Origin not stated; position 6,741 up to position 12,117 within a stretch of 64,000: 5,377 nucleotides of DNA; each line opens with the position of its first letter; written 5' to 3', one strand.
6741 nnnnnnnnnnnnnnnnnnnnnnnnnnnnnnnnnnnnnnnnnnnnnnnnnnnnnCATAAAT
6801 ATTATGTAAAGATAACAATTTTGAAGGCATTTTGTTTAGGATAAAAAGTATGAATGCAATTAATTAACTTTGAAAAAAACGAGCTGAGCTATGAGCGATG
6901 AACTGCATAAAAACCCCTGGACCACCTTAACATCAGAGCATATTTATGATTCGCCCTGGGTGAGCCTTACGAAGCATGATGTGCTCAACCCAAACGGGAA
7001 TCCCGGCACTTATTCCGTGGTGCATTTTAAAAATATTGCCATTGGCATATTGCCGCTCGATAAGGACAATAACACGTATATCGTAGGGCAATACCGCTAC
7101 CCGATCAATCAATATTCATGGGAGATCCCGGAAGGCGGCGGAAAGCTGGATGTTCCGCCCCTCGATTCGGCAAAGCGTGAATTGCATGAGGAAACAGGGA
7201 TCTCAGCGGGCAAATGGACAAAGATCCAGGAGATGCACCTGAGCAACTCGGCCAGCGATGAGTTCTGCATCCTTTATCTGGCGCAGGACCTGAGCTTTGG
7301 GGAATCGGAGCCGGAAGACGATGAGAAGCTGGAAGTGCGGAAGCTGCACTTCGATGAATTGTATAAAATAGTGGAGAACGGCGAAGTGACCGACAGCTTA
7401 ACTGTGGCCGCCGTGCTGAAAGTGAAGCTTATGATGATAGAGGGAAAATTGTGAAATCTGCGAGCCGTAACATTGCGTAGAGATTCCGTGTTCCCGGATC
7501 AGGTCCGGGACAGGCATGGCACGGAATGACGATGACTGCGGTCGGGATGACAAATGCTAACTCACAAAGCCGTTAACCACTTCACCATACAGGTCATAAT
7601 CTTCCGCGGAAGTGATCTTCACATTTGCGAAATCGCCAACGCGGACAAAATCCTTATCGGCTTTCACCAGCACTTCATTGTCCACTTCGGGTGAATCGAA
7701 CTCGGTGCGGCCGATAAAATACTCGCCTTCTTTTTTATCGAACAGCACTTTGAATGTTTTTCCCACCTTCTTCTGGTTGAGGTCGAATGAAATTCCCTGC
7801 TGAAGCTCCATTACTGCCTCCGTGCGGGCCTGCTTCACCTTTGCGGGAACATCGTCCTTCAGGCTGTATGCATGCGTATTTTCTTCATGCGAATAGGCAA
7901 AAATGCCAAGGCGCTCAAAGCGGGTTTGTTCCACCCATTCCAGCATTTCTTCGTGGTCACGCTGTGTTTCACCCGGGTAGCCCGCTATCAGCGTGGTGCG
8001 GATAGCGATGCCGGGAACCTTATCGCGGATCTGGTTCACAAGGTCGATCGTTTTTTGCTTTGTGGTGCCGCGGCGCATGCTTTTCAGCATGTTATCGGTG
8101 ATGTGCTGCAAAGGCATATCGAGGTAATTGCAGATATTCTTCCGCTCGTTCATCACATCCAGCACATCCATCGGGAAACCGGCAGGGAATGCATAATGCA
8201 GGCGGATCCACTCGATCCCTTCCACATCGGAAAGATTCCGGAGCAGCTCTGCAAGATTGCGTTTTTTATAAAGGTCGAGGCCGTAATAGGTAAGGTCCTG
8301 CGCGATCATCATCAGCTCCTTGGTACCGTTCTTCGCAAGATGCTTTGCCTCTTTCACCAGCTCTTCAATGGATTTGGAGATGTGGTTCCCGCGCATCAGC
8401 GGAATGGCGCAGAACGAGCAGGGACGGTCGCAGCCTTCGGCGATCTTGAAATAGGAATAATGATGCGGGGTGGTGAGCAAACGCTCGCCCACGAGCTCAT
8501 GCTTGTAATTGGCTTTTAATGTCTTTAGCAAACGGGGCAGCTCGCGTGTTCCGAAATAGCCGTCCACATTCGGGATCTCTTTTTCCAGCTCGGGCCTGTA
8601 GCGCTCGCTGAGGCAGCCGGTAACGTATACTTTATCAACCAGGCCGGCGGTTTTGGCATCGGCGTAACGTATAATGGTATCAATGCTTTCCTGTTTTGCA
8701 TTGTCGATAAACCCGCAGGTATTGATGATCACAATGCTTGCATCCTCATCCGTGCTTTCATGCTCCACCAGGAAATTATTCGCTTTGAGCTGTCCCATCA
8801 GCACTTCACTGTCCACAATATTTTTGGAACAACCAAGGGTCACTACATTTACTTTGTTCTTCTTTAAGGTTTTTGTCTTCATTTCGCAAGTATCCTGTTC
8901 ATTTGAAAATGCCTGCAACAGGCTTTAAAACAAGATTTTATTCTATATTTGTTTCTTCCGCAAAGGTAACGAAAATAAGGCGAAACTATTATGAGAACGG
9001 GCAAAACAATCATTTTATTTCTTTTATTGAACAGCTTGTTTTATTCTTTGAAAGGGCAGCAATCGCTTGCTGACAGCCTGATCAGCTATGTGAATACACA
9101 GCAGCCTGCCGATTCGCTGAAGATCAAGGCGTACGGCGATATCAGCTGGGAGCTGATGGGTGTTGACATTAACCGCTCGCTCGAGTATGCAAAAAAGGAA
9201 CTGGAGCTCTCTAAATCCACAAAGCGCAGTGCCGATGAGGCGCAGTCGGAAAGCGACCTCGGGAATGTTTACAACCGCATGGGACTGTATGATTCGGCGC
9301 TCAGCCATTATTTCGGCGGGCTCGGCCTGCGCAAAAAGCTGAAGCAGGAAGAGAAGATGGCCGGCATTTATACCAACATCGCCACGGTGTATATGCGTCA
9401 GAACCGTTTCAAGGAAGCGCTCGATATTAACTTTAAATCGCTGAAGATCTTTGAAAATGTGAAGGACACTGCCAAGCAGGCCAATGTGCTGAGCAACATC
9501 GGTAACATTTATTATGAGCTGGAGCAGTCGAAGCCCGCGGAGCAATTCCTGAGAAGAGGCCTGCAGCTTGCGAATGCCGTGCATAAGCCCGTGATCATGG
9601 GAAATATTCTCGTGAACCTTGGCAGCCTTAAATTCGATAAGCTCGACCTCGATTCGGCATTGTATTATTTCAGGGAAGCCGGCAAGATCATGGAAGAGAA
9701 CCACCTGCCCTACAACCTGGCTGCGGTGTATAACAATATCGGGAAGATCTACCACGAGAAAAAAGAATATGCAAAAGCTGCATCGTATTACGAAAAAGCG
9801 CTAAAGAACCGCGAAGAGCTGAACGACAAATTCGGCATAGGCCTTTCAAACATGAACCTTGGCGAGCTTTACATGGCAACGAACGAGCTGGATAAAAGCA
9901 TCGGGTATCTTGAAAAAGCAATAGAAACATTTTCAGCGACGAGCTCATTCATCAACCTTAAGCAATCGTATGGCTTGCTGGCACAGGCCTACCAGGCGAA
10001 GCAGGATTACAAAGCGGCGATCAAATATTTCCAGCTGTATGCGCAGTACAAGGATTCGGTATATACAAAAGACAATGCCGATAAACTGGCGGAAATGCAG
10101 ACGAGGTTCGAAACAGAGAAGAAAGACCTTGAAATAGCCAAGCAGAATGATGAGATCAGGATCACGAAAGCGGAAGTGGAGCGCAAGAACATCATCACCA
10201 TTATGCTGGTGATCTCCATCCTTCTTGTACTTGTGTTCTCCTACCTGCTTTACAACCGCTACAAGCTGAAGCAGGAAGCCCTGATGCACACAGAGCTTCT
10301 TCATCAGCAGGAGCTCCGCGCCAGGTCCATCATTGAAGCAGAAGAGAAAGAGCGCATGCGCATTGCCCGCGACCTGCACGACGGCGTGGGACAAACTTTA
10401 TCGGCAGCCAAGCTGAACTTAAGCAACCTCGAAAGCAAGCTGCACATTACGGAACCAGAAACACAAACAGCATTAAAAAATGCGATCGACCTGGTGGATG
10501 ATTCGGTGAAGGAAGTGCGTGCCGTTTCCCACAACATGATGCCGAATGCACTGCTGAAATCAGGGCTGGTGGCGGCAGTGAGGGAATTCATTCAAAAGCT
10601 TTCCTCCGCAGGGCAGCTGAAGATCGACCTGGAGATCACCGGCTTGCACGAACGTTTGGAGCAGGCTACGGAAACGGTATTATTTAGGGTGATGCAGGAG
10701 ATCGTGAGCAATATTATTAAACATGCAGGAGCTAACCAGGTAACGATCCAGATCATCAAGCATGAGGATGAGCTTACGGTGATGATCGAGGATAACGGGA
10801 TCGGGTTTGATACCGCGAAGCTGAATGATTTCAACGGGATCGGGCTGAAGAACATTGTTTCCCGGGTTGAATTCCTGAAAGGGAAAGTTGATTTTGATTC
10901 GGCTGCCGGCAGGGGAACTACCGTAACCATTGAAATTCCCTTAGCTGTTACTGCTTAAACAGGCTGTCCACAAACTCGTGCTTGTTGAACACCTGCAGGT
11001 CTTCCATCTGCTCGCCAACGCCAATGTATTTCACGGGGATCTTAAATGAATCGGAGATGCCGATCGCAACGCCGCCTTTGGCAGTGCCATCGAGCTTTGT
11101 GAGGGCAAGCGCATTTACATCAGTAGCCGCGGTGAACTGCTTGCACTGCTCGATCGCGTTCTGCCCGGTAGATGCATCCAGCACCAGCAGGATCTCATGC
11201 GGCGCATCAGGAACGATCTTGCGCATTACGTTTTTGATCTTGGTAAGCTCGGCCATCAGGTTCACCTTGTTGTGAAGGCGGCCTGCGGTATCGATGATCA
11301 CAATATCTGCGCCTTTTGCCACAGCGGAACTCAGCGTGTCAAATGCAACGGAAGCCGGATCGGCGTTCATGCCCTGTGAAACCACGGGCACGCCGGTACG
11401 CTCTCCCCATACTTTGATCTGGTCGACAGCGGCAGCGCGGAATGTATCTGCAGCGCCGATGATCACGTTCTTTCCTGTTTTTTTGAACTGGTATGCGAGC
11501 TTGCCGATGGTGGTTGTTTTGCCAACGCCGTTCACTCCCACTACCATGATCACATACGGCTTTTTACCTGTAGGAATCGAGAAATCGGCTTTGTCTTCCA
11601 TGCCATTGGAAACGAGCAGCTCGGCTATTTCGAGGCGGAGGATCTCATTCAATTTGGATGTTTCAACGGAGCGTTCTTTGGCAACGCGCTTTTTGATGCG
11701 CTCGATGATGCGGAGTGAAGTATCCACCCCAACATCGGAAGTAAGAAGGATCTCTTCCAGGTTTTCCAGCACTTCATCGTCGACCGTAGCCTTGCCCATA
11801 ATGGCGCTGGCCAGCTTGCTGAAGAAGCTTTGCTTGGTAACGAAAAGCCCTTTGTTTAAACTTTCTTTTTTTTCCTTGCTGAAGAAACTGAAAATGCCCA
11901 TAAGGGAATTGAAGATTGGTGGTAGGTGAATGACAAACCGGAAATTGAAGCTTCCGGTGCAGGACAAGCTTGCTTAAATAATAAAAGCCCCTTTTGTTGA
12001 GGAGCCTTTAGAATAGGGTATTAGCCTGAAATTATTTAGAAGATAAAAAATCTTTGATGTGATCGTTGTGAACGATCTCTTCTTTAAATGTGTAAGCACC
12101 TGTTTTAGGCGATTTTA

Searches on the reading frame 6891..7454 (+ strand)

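Call 56: search_protein_families(library=pfam, proteins=[window:6891-7454:+], max_evalue=0.001)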
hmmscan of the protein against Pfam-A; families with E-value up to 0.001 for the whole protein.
window:6891-7454:+ (187 aa): 1 family
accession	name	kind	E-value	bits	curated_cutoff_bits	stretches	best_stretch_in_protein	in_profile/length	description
PF00293.34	NUDIX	-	2.6e-09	37.6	21.1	1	49-157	4-118/134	NUDIX domain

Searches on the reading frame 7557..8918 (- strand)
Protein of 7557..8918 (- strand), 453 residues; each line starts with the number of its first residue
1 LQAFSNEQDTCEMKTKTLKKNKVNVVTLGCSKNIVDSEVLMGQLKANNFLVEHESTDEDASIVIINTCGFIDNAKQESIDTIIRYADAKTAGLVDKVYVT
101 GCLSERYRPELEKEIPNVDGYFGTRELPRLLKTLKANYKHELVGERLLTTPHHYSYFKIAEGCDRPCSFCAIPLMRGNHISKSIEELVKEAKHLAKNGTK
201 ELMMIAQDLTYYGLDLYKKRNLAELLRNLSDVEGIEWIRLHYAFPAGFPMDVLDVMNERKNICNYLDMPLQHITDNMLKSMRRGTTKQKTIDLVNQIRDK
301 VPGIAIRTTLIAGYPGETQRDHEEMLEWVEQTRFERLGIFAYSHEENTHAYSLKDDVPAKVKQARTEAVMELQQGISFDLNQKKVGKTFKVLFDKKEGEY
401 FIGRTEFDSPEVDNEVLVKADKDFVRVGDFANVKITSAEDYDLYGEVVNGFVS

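Call 56: search_protein_families(library=pfam, proteins=[window:7557-8918:-], max_evalue=0.001)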
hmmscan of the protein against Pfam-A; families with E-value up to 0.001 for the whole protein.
window:7557-8918:- (453 aa): 4 families
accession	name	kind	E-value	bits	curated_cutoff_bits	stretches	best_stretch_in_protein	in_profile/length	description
PF00919.26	UPF0004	-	4.4e-24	84.8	27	1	22-123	1-98/98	Uncharacterized protein family UPF0004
PF18693.7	TRAM_2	-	2.4e-22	79.3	27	1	385-448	1-63/63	TRAM domain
PF04055.27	Radical_SAM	-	6.1e-22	79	29.5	1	159-329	3-166/166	Radical SAM superfamily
PF01938.26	TRAM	-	0.00032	20.9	21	1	382-448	1-61/61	TRAM domain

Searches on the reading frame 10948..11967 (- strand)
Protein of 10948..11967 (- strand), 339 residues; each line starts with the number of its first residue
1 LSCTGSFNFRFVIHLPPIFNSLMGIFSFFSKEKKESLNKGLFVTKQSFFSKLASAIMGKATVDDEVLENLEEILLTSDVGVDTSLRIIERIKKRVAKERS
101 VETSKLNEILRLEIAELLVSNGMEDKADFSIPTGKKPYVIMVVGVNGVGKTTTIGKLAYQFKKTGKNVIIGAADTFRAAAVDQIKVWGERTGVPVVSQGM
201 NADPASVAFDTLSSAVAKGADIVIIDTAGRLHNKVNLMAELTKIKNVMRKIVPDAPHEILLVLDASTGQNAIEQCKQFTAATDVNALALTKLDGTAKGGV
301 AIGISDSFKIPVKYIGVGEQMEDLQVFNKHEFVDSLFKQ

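Call 56: search_protein_families(library=pfam, proteins=[window:10948-11967:-], max_evalue=0.001)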
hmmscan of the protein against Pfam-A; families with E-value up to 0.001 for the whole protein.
window:10948-11967:- (339 aa): 7 families
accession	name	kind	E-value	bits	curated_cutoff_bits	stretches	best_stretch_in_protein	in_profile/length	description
PF00448.28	SRP54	-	1.2e-75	254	22.7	1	137-337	1-195/196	SRP54-type protein, GTPase domain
PF02881.24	SRP54_N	-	4.8e-13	49.6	22.4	1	49-112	2-73/75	SRP54-type protein, helical bundle domain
PF13604.12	AAA_30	-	6.2e-06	26.5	27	1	138-234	19-103/191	AAA domain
PF13671.12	AAA_33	-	7.9e-06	26.7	27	1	139-256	1-107/143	AAA domain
PF06414.18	Zeta_toxin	-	1.6e-05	24.9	22.3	1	131-228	10-103/199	Zeta toxin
PF25199.1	nSTAND_NTPase5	-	0.0002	21.6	34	1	106-177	11-82/145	Novel STAND NTPase 5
PF13401.12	AAA_22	-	0.00037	21.2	27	0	137-247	5-110/130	AAA domain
